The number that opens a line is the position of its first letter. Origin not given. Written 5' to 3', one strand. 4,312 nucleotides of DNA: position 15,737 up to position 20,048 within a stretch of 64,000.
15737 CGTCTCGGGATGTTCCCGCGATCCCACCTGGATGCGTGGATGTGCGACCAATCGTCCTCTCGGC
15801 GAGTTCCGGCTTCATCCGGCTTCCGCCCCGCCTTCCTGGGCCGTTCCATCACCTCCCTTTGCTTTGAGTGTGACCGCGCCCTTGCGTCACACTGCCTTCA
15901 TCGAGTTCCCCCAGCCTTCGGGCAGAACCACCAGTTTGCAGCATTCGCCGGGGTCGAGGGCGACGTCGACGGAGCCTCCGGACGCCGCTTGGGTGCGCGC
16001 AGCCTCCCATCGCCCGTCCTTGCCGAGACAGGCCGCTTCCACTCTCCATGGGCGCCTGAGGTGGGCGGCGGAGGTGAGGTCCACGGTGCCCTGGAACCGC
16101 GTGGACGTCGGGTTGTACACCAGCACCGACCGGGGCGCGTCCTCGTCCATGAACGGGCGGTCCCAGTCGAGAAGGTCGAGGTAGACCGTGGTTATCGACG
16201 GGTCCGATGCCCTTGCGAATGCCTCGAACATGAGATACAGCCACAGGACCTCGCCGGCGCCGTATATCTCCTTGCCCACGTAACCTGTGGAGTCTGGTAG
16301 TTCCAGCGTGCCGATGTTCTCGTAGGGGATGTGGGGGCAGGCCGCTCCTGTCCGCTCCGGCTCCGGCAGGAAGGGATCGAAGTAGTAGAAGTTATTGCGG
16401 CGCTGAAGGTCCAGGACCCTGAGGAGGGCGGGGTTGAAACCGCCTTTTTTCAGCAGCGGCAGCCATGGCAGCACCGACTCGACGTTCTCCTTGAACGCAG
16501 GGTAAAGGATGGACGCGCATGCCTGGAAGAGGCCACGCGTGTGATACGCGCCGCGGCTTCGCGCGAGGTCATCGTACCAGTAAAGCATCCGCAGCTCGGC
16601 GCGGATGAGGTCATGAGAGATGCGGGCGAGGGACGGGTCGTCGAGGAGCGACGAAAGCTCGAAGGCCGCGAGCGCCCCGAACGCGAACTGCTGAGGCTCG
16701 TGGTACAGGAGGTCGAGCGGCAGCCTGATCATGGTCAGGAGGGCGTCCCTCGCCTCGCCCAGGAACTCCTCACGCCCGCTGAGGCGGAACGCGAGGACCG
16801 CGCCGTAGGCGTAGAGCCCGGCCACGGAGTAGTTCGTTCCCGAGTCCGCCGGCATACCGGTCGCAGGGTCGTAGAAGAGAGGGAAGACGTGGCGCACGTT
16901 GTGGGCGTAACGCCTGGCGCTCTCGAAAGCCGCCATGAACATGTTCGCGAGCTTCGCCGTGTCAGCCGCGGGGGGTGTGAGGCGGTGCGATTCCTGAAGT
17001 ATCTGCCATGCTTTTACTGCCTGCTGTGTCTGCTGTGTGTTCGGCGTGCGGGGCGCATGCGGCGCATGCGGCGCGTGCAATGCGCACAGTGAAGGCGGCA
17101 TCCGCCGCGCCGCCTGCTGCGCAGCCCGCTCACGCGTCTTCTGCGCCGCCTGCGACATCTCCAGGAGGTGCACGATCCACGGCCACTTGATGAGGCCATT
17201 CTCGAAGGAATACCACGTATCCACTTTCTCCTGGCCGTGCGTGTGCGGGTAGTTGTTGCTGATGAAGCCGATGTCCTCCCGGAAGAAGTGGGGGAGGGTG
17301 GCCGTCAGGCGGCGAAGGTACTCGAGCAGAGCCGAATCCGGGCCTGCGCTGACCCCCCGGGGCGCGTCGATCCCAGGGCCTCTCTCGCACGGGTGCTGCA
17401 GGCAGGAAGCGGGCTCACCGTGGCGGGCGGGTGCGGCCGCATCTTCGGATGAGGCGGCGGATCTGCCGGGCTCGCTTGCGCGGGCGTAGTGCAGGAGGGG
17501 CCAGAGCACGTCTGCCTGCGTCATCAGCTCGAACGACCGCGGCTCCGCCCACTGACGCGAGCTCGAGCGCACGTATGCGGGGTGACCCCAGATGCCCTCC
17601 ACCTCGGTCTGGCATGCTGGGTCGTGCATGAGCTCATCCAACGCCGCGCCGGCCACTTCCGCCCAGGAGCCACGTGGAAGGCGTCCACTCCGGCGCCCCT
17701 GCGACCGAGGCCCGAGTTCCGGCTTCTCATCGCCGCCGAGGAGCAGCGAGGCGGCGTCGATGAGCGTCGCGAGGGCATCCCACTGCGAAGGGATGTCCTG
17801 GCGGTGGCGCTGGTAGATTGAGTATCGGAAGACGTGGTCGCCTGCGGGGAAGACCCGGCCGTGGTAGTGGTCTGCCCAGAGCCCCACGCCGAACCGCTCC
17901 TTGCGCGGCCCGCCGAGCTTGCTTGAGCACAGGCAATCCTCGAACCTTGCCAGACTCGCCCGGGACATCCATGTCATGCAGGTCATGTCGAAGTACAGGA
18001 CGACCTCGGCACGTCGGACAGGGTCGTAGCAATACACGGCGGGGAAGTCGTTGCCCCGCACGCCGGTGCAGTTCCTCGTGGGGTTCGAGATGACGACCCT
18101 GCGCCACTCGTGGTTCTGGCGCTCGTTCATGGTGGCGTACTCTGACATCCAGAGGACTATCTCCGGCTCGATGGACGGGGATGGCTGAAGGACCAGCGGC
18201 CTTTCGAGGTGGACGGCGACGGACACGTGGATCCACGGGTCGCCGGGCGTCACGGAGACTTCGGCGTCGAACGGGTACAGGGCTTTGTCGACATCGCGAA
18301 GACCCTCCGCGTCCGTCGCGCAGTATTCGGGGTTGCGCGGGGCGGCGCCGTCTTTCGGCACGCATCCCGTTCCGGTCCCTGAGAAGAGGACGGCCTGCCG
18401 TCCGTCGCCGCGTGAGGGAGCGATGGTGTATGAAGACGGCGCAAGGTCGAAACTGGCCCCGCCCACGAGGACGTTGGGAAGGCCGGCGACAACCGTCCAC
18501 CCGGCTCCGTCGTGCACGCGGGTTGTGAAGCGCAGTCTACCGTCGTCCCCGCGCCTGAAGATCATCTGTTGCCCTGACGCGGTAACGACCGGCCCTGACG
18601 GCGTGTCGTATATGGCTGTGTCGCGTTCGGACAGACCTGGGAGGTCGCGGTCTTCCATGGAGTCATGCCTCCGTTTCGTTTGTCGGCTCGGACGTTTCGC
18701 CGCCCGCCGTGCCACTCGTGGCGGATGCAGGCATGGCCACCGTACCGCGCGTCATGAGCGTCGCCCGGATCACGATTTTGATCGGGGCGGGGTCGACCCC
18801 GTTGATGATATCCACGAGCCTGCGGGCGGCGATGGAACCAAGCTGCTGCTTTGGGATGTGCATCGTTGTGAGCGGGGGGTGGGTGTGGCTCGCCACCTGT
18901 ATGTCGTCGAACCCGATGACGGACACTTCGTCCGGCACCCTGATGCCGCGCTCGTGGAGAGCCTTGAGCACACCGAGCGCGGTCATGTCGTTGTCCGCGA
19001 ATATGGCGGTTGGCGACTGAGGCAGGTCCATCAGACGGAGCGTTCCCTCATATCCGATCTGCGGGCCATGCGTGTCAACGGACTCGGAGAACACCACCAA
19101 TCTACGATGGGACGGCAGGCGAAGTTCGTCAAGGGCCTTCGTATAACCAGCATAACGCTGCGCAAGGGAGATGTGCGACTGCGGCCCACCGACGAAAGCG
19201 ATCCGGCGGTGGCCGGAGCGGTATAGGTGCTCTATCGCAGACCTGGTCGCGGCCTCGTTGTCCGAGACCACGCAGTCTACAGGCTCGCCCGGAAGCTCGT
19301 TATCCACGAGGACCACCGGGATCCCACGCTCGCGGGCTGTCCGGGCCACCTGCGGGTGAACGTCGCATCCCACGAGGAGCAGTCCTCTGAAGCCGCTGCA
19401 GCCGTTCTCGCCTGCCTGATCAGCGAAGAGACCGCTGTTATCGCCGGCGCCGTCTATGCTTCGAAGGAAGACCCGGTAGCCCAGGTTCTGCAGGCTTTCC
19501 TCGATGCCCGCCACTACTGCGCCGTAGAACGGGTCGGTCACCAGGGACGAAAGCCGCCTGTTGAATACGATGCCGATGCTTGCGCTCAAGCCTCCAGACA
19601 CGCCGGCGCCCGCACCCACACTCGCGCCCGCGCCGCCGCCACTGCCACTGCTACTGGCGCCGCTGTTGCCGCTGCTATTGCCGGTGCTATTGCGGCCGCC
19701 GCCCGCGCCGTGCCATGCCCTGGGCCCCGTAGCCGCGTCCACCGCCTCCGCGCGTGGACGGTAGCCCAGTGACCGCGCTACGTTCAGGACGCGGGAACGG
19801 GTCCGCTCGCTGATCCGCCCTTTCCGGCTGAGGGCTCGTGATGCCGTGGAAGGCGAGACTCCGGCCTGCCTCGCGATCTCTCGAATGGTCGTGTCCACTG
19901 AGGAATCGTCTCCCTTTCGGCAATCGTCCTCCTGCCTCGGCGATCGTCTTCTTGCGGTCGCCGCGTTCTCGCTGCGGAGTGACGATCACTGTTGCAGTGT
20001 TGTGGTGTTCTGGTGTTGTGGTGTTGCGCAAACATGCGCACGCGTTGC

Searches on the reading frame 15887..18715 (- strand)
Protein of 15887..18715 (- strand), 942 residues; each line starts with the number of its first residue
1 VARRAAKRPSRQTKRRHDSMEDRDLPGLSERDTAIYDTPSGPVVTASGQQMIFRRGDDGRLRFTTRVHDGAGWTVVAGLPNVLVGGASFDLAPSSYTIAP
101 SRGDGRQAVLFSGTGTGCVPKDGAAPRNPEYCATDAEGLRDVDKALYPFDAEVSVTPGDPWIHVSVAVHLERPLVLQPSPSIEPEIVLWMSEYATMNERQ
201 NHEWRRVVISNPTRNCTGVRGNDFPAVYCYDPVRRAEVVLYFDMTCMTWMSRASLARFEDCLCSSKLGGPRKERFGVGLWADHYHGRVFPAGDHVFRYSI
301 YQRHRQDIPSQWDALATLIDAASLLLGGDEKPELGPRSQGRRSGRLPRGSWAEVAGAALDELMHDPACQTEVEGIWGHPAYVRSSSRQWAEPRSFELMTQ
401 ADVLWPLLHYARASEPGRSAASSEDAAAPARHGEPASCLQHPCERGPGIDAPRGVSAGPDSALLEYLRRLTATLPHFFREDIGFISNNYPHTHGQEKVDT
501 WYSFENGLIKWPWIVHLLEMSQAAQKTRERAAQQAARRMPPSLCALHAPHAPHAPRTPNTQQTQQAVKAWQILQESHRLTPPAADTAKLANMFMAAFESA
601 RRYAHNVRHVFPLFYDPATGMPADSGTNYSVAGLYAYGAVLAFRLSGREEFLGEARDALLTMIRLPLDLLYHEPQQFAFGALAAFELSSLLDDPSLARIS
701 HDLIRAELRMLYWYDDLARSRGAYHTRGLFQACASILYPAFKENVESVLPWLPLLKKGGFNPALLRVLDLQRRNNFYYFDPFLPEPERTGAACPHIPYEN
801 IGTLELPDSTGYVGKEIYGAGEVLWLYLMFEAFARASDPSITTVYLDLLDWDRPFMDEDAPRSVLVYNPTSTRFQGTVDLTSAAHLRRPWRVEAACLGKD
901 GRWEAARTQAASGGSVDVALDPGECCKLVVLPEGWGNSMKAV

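Call 9: search_protein_families(library=pfam, proteins=[window:15887-18715:-], max_evalue=0.01)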
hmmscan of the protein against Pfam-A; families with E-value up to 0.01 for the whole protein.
window:15887-18715:- (942 aa): 0 families

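Call 66: search_solved_structures(query=window:15887-18715:-, max_evalue=0.01)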
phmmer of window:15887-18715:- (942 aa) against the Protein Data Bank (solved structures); distinct sequences matched with E-value up to 0.01: 0.

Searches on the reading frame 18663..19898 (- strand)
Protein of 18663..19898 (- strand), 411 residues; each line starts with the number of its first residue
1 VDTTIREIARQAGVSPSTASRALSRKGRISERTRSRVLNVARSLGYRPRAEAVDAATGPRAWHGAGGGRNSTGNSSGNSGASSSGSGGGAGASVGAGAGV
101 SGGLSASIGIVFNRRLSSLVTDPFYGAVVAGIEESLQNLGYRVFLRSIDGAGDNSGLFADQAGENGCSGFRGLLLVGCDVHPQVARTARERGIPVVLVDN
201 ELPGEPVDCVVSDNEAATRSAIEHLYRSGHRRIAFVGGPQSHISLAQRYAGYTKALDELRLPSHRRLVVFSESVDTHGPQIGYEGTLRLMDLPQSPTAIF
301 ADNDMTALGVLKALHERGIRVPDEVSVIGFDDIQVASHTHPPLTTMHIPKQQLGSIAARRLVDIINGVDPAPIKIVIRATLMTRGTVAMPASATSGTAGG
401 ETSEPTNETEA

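Call 9: search_protein_families(library=pfam, proteins=[window:18663-19898:-], max_evalue=0.01)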
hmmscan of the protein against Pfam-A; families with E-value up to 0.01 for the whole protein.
window:18663-19898:- (411 aa): 7 families
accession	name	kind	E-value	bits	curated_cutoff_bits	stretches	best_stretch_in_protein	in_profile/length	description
PF13377.12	Peripla_BP_3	-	6.2e-38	130.9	26.5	1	222-387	1-167/167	Periplasmic binding protein-like domain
PF00532.27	Peripla_BP_1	-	1.3e-31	110.6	22.2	1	119-376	11-274/281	Periplasmic binding proteins and sugar binding domain of LacI family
PF00356.27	LacI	-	6.9e-16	58.2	27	1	4-48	1-45/46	Bacterial regulatory proteins, lacI family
PF13407.12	Peripla_BP_4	-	3.5e-11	43.6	35.1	1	183-334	71-220/258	Periplasmic binding protein domain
PF13542.12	HTH_Tnp_ISL3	-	0.00051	19.9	27.4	0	3-25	27-49/51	Helix-turn-helix domain of transposase family ISL3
PF09339.16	HTH_IclR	-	0.0057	16.9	22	0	4-24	20-40/52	IclR helix-turn-helix domain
PF13412.12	HTH_24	-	0.0097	15.9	21.9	0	3-25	18-40/48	Winged helix-turn-helix DNA-binding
